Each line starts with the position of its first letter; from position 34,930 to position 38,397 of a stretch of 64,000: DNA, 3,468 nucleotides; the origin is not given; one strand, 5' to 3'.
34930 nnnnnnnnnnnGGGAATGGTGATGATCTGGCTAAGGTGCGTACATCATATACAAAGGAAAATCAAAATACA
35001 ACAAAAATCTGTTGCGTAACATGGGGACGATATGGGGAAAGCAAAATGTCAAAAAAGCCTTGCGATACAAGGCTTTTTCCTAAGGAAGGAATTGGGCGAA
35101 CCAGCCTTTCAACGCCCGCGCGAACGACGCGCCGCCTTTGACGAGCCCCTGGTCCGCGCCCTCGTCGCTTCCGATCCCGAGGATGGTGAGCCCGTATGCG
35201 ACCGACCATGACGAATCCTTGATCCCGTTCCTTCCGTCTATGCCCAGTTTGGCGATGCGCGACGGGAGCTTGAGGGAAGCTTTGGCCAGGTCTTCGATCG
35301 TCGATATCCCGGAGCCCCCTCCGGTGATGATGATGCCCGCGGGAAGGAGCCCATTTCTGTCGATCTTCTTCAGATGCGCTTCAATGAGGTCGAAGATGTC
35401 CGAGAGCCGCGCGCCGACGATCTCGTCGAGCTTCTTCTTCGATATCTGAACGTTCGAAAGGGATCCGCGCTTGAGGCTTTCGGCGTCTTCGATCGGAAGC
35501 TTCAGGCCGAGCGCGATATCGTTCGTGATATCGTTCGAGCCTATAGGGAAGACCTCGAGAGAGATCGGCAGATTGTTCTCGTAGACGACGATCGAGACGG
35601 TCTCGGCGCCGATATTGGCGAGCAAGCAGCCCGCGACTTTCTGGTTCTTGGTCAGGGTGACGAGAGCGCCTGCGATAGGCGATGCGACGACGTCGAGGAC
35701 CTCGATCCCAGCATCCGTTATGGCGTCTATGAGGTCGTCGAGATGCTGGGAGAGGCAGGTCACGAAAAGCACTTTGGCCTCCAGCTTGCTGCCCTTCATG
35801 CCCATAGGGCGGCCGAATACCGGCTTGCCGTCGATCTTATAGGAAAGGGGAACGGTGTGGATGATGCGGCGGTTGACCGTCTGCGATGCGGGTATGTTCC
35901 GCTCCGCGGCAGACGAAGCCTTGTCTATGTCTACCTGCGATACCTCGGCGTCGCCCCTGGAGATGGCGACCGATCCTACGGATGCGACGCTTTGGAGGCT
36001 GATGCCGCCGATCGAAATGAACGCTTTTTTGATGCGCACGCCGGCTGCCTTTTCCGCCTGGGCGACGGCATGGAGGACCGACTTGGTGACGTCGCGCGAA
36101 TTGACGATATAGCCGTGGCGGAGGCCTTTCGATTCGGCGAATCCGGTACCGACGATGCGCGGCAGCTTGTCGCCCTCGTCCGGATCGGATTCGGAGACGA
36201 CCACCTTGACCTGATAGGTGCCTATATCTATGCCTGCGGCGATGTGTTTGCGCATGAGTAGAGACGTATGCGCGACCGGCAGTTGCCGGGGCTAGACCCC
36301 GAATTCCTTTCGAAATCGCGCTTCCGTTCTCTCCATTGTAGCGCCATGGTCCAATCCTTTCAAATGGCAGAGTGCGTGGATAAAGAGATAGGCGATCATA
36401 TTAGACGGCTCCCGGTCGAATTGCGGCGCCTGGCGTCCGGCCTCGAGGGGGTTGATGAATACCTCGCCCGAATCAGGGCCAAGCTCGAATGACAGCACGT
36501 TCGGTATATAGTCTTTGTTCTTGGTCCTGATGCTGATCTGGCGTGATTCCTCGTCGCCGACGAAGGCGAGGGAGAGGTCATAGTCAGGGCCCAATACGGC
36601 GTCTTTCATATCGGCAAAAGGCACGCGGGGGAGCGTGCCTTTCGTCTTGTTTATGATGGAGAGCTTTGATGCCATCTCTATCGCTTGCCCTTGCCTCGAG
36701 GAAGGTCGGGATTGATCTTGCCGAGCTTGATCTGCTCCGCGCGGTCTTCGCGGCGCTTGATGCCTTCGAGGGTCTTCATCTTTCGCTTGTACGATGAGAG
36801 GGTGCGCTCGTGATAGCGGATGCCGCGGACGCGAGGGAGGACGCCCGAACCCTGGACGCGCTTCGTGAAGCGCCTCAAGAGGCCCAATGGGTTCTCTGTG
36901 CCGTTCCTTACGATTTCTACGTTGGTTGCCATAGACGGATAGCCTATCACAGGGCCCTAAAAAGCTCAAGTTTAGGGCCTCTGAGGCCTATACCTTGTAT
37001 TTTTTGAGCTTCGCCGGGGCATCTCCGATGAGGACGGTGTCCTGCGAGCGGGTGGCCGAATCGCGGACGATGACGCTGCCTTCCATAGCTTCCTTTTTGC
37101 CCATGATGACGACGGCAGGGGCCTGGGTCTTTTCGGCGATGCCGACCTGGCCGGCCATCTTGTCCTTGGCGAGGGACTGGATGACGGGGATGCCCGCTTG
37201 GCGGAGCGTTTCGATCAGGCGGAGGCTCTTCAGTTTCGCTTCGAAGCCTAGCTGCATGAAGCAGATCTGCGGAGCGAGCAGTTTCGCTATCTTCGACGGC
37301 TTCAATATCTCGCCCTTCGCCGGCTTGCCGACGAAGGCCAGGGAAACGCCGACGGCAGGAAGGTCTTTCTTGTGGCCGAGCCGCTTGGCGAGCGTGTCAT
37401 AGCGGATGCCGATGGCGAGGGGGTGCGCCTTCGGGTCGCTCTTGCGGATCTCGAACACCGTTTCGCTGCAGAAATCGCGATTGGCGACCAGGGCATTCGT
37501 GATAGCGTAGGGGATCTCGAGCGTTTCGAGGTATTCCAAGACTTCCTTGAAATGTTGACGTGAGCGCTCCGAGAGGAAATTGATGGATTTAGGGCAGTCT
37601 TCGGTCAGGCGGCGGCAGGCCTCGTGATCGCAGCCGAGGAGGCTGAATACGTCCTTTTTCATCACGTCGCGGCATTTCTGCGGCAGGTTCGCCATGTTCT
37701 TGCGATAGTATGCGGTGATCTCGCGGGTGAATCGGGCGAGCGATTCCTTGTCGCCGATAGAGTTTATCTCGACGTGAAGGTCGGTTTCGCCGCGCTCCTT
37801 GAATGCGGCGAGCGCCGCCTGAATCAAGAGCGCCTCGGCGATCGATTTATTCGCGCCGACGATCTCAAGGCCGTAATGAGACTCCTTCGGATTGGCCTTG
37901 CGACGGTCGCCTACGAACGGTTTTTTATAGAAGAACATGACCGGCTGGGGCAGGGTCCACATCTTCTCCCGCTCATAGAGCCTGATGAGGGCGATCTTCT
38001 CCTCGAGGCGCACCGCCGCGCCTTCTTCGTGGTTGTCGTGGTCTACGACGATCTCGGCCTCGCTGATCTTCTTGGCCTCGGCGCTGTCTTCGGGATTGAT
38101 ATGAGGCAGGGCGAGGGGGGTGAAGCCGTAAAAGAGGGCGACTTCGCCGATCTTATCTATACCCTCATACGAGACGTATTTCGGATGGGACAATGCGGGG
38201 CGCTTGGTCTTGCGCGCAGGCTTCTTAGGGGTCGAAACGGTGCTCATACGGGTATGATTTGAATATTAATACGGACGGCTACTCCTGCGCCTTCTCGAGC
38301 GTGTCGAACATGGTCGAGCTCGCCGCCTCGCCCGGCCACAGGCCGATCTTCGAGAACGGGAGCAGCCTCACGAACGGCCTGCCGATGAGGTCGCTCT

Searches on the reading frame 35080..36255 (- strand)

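Call 10: search_protein_families(library=pfam, proteins=[window:35080-36255:-], max_evalue=0.001)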
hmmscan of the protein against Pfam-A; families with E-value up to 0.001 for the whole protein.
window:35080-36255:- (391 aa): 3 families
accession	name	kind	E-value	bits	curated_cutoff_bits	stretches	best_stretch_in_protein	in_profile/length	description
PF14450.12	FtsA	-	1.3e-20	74.5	31.8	1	212-355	2-127/127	Cell division protein FtsA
PF02491.25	SHS2_FTSA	-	8.7e-15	55.3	25.4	1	86-166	3-79/79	SHS2 domain inserted in FTSA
PF11104.14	PilM_2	-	1e-06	28.4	27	1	159-336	125-306/340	Type IV pilus assembly protein PilM;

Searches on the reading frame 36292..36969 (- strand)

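Call 10: search_protein_families(library=pfam, proteins=[window:36292-36969:-], max_evalue=0.001)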
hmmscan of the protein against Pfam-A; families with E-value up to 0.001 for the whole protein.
window:36292-36969:- (225 aa): 1 family
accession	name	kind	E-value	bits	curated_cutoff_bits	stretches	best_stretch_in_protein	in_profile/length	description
PF02130.23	YbeY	-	1.4e-15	57.7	25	1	126-216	24-117/129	Endoribonuclease YbeY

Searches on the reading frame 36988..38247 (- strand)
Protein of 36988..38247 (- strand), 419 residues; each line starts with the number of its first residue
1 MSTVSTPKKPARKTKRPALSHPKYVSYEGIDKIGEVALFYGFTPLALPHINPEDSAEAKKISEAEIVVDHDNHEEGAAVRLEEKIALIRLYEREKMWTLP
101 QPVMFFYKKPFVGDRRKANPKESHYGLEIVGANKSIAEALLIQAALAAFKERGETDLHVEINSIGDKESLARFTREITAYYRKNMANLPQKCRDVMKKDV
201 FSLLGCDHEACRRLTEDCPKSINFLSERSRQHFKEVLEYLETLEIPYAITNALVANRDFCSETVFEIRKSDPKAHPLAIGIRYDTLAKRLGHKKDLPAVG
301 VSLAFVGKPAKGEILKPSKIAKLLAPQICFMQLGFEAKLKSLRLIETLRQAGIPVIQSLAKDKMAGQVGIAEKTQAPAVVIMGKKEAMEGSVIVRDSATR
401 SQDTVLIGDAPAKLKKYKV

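Call 10: search_protein_families(library=pfam, proteins=[window:36988-38247:-], max_evalue=0.001)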
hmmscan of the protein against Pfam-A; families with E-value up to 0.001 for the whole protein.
window:36988-38247:- (419 aa): 2 families
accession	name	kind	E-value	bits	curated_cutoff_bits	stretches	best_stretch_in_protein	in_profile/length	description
PF03129.25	HGTP_anticodon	-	2.4e-09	37.7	21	1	336-416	13-93/94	Anticodon binding domain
PF13393.11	tRNA-synt_His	-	3.6e-07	30.2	25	1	38-304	25-304/308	Histidyl-tRNA synthetase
